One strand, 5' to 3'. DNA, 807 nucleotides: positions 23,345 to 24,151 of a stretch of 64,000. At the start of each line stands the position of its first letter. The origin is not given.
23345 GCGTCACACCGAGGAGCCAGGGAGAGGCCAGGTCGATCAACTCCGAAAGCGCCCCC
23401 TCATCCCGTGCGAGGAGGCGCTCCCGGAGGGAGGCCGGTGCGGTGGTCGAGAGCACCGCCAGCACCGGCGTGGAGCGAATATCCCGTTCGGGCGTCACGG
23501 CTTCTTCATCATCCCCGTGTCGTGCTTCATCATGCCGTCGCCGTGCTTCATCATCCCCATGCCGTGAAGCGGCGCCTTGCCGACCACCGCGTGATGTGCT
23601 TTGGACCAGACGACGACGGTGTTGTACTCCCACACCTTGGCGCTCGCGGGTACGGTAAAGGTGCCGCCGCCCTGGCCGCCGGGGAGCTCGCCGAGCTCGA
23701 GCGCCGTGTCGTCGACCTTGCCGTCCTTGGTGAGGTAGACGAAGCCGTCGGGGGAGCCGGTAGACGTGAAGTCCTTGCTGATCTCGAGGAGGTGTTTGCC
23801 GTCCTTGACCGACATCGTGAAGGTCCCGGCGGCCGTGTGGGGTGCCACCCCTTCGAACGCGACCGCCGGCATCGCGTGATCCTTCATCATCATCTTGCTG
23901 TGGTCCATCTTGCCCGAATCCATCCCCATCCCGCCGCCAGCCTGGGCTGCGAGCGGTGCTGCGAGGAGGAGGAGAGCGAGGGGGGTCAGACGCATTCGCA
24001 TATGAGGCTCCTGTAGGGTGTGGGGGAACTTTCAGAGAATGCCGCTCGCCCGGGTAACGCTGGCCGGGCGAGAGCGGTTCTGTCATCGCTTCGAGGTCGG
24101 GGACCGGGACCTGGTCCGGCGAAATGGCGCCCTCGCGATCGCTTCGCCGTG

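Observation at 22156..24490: Two secreted DM13 proteins, one with CopA-like Met/His repeats, in an operon with an ECF sigma and RskA-type anti-sigma pair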

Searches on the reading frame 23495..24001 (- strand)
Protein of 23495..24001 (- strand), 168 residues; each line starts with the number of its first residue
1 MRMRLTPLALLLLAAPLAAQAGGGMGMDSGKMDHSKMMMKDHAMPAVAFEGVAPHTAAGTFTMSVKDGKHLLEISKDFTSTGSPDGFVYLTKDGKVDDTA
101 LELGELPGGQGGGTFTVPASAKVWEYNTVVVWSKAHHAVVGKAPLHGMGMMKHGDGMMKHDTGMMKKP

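Call 3: search_protein_families(library=pfam, proteins=[window:23495-24001:-], max_evalue=0.01)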
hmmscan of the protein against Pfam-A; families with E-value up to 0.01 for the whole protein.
window:23495-24001:- (168 aa): 1 family
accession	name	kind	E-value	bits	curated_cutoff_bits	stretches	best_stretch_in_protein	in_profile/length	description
PF10517.14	DM13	-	6.2e-08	33.7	25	1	55-145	7-105/105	Electron transfer DM13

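Call 5: search_protein_families(library=ncbifam, proteins=[window:23495-24001:-], max_evalue=0.01)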
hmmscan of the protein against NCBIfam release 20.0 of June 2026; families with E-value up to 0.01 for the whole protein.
window:23495-24001:- (168 aa): 0 families

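Call 6: find_encoding_contigs(protein=window:23495-24001:-, flank=10000, max_places=6)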
Protein window:23495-24001:- (168 aa): 2 contigs read that carry it; 2 places shown.
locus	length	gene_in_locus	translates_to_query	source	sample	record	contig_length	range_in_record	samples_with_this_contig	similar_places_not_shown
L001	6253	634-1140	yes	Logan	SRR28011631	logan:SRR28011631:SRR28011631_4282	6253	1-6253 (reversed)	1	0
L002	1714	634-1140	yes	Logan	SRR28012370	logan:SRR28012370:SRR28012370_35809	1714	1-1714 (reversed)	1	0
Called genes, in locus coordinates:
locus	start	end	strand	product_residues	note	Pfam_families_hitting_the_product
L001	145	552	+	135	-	PF10517:DM13 (weak)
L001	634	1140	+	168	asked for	PF10517:DM13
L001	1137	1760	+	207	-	PF04542:Sigma70_r2, PF07638:Sigma70_ECF, PF08281:Sigma70_r4_2, PF04545:Sigma70_r4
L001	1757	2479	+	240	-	PF13490:zf-HC2 (weak), PF10099:RskA_C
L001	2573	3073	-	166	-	-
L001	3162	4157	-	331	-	PF04055:Radical_SAM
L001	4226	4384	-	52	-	-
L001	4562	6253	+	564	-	?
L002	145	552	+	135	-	PF10517:DM13 (weak)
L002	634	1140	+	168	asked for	PF10517:DM13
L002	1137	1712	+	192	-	?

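Call 7: find_homologous_proteins(query=window:23495-24001:-, max_evalue=0.001)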
Query window:23495-24001:- (168 aa): 15 proteins with E <= 0.001 among 301 candidates.
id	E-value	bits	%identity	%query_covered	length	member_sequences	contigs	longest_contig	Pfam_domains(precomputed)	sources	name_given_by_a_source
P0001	1.1e-105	368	100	100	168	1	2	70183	PF10517.15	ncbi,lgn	ncbi:MAG: DM13 domain-containing protein [Gemmatimonadales bacterium]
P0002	1.7e-89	316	85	100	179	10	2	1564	PF10517.15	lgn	-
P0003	6.0e-89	314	86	99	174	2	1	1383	PF10517.15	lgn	-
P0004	3.2e-88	312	84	100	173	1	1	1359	PF10517.15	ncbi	ncbi:MAG: DM13 domain-containing protein [Gemmatimonadales bacterium]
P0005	6.8e-82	291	81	100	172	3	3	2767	PF10517.15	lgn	-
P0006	5.3e-75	269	71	100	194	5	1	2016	PF10517.15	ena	-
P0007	1.7e-61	225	64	91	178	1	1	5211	PF10517.15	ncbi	ncbi:MAG: DM13 domain-containing protein [Gemmatimonadales bacterium]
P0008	3.4e-59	217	66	98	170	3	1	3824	PF10517.15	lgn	-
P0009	2.1e-53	198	62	98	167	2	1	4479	PF10517.15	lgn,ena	-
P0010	2.0e-49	185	61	81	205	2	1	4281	PF10517.15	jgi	jgi:hypothetical protein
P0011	4.3e-47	178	58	86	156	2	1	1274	PF10517.15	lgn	-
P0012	8.4e-40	154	54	93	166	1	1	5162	PF10517.15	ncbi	-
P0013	1.2e-27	115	48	88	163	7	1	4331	-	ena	-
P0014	4.2e-17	80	38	77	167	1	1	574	PF10517.15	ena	-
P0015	1.8e-11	62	34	77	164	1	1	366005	PF10517.15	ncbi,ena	-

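Call 10: find_encoding_contigs(protein=P0015, flank=6000, max_places=3)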
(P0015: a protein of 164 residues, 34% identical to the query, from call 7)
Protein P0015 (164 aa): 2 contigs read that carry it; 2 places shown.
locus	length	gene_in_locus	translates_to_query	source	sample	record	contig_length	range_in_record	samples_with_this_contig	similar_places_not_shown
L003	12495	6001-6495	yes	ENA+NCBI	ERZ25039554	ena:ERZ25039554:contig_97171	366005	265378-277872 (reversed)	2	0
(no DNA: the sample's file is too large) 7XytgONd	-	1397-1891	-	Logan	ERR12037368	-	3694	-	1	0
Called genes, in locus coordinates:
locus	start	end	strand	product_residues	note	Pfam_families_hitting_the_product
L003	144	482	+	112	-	-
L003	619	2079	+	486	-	-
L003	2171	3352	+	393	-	PF00155:Aminotran_1_2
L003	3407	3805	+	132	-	-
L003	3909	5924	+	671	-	PF07715:Plug, PF00593:TonB_dep_Rec_b-barrel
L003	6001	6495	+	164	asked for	PF10517:DM13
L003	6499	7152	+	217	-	PF07638:Sigma70_ECF (weak), PF04542:Sigma70_r2, PF08281:Sigma70_r4_2, PF04545:Sigma70_r4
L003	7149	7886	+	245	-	PF13490:zf-HC2 (weak), PF10099:RskA_C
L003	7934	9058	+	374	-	PF02417:Chromate_transp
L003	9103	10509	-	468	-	PF00672:HAMP, PF00512:HisKA, PF02518:HATPase_c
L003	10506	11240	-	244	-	PF00072:Response_reg, PF00486:Trans_reg_C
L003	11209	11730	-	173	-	-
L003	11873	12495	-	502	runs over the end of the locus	PF02113:Peptidase_S13, PF13354:Beta-lactamase2 (faint)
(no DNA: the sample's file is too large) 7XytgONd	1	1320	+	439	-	?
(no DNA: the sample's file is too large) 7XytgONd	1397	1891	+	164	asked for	PF10517:DM13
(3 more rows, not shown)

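Call 11: find_encoding_contigs(protein=P0010, flank=6000, max_places=3)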
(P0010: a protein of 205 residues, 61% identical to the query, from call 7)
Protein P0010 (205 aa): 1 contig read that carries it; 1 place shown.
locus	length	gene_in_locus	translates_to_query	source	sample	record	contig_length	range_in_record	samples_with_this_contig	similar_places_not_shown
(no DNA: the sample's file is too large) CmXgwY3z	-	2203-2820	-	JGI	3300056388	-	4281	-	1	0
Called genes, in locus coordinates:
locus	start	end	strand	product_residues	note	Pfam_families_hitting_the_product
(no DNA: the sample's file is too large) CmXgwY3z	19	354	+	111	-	PF13646:HEAT_2 (weak)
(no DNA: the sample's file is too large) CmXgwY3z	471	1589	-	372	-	PF05343:Peptidase_M42, PF01546:Peptidase_M20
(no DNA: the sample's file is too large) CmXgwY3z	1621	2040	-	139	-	-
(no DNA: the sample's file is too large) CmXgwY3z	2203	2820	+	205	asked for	PF10517:DM13 (weak)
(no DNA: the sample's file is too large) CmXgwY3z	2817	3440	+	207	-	PF07638:Sigma70_ECF, PF04542:Sigma70_r2, PF08281:Sigma70_r4_2, PF04545:Sigma70_r4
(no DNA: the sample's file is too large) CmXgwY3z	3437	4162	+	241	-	PF13490:zf-HC2 (weak), PF10099:RskA_C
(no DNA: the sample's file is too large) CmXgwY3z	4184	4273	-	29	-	-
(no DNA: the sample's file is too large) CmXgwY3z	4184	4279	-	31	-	?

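Call 12: find_encoding_contigs(protein=P0012, flank=6000, max_places=3)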
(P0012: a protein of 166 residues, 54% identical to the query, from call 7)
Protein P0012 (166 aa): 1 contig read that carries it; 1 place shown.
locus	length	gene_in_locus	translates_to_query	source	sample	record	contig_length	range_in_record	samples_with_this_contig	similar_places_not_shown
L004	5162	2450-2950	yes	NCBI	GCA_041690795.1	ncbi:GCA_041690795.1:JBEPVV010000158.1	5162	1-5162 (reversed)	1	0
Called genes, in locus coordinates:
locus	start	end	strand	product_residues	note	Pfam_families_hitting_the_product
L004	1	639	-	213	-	?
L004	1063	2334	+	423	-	PF00578:AhpC-TSA, PF08534:Redoxin, PF13905:Thioredoxin_8 (weak)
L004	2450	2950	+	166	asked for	PF10517:DM13 (weak)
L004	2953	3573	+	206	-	PF04542:Sigma70_r2, PF07638:Sigma70_ECF (weak), PF08281:Sigma70_r4_2, PF04545:Sigma70_r4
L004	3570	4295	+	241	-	PF10099:RskA_C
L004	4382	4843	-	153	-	PF05163:DinB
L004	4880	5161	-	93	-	?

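Call 14: search_solved_structures(query=A1, max_evalue=1, show_alignments=2)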
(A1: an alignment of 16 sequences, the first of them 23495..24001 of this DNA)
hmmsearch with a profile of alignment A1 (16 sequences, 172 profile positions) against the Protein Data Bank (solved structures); distinct sequences matched with E-value up to 1: 0.

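Call 19: find_related_loci(query=A2, collection=genome_contigs, flank=5000)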
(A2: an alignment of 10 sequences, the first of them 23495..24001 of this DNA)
Query A2 (168 aa) in genome_contigs; peptide patterns used: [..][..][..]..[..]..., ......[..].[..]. (x = any residue, [..] = any of these).
47 stretches matched a pattern; 4 encode a relative of the query (tblastn E <= 1e-3); 4 distinct loci.
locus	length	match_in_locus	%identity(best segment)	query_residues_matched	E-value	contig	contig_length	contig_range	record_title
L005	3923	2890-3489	66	1-168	7e-61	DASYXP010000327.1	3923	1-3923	MAG TPA_asm: Gemmatimonadales bacterium isolate SMAG_U6311 k141_453922, whole genome shotgun sequence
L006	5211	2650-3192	61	2-168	9e-59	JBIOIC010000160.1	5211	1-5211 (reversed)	MAG: Gemmatimonadales bacterium isolate GcA5-1 k141_2067753_length_5211_cov_10.0000, whole genome shotgun sequence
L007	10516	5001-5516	82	1-168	8e-69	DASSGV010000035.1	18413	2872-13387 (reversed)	MAG TPA_asm: Gemmatimonadales bacterium isolate SMAG_U1042 k141_349243, whole genome shotgun sequence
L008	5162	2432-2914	53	5-166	2e-47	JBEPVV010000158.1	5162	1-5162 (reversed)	MAG: Gemmatimonadota bacterium isolate 22E.semibin_refined.177_sub NODE_17524_length_5162_cov_5.191502, whole genome sho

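Call 23: predict_structure(alignment_id=A1)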
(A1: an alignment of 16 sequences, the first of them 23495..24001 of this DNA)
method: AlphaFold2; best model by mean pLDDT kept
length: 168 residues; sequences in the alignment: 16
mean_pLDDT: 77.2   pTM: 0.63
mean pLDDT of the five models: 77.2, 76.7, 75.9, 75.2, 74.7
residues with pLDDT >= 90: 85; 70-90: 22; 50-70: 24; < 50: 37
segments of 3 or more residues with pLDDT < 50: 11-15, 17-25, 29-31, 148-157, 165-167
pLDDT, mean of each block of 10 residues (from residue 1): 56 48 45 55 91 93 92 96 93 95 94 93 91 96 74 45 49
secondary structure, 60 per line:
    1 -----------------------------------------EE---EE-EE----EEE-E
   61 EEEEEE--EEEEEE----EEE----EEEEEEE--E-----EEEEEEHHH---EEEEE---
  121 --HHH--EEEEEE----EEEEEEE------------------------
elements in order: E56-58 E60-66 E69-74 E79-81 E86-92 E101-106 E113-117 E128-133 E138-144

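Call 25: search_protein_representatives(alignment_id=A1)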
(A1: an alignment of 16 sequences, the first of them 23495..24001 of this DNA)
Query: 16 sequences, 172 profile positions. Proteins with E-value up to 0.001 (for the whole library): 3449; up to 1e-10: 544; up to 1e-30: 20. The best 150 are listed.
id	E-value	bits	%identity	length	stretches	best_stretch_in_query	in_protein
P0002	3.6e-84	297.1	-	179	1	1-172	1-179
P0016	9.8e-43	162.2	-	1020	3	45-147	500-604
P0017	2.7e-41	157.5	-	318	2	34-145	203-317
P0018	4.1e-41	157.0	-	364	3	44-147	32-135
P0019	8.5e-39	149.4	-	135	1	41-149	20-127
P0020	2.2e-37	144.8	-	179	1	9-154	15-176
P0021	2.5e-37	144.6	-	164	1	8-155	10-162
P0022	5.6e-37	143.5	-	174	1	5-148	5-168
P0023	1.2e-36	142.4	-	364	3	47-148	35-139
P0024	2.1e-36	141.6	-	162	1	5-155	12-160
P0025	1.2e-34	135.8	-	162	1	5-155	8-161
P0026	1.1e-33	132.8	-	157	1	4-169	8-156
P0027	2.5e-33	131.6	-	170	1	5-154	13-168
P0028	3.5e-33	131.1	-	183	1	6-169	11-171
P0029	3.5e-32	127.9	-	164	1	1-151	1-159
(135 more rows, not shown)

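Call 30: fold_search(model_id=the predicted structure, library=pdb)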
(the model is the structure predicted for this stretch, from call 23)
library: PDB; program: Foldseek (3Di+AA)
matches with E <= 10: 581; with E <= 0.001: 0
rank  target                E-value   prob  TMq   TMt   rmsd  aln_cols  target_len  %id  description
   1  4lpt_E                5.8e-02  0.82  0.25  0.39  13.1       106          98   15  Crystal structure of monomeric TENCON variant P54CR4-31 (released 2014-01-29)
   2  2iv9_A                9.4e-02  0.75  0.31  0.24   7.0       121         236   14  B2-appendage from AP2 in complex with Eps15 peptide (released 2007-03-13)
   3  8iq0_D                1.1e-01  0.96  0.39  0.45   5.5       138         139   13  Crystal structure of hydrogen sulfide-bound superoxide dismutase in oxidized state (released 2023-09-06)
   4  4lpt_B                1.2e-01  0.75  0.26  0.40   9.5       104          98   14  Crystal structure of monomeric TENCON variant P54CR4-31 (released 2014-01-29)
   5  1wcu                  1.4e-01  0.63  0.28  0.31  13.2       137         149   14  CBM29_1, A Family 29 Carbohydrate Binding Module from Piromyces equi (released 2005-03-31)
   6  1e9p_B                1.5e-01  0.94  0.38  0.42   6.0       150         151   12  Crystal structure of bovine Cu, Zn SOD to 1.7 Angstrom (3 of 3) (released 2000-12-03)
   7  8iq1_G                1.7e-01  0.87  0.36  0.40   6.5       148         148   12  Crystal structure of hydrogen sulfide-bound superoxide dismutase in reduced state (released 2023-09-06)
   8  1e42_A                1.7e-01  0.75  0.33  0.25   7.2       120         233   13  Beta2-adaptin appendage domain, from clathrin adaptor AP2 (released 2000-08-21)
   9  3mnd_A                1.9e-01  0.87  0.36  0.39   6.5       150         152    9  Crystallographic analysis of the cystosolic cu/zn Superoxide dismutase from taenia solium (released 2011-09-28)
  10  3f7k                  2.2e-01  0.93  0.40  0.44   5.6       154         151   10  X-ray Crystal Structure of an Alvinella pompejana Cu,Zn Superoxide Dismutase- Hydrogen Peroxide Complex (released 2009-02-10)
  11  3h2p_A                2.2e-01  0.77  0.34  0.43   5.9       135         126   13  Human SOD1 D124V Variant (released 2010-05-05)
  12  3h2q_D                2.2e-01  0.72  0.34  0.42   6.2       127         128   11  Human SOD1 H80R variant, P21 crystal form (released 2010-05-05)
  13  4zxe_C                2.2e-01  0.13  0.20  0.23  12.8       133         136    8  X-ray crystal structure of chitosan-binding module 1 derived from chitosanase/glucanase from Paenibacillus sp. IK-5. (released 2016-04-13)
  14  3ecv_C                2.4e-01  0.91  0.39  0.50   5.4       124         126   13  Crystal structure of the ALS-related pathological mutant I113T of human apo Cu,Zn Superoxide Dismutase (SOD1) (released 2009-05-19)
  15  9j6x_C                2.4e-01  0.57  0.31  0.09   5.3       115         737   12  Cryo-EM structure of the rice isoamylase ISA1-ISA2 heterocomplex (released 2025-05-28)
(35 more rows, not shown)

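Call 44: search_protein_families(library=ncbifam, proteins=[window:23495-24001:-], max_evalue=1)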
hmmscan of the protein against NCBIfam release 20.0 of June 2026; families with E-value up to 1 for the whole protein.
window:23495-24001:- (168 aa): 0 families

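Call 51: find_encoding_contigs(protein=P0022, flank=5000, max_places=3)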
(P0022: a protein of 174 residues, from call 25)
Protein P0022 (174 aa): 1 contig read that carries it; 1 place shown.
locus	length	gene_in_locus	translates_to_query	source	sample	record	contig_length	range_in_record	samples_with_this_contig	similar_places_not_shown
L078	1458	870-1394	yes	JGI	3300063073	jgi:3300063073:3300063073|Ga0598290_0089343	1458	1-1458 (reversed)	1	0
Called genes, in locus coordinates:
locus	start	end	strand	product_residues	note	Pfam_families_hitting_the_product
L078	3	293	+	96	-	?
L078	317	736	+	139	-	-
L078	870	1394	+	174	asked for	PF10517:DM13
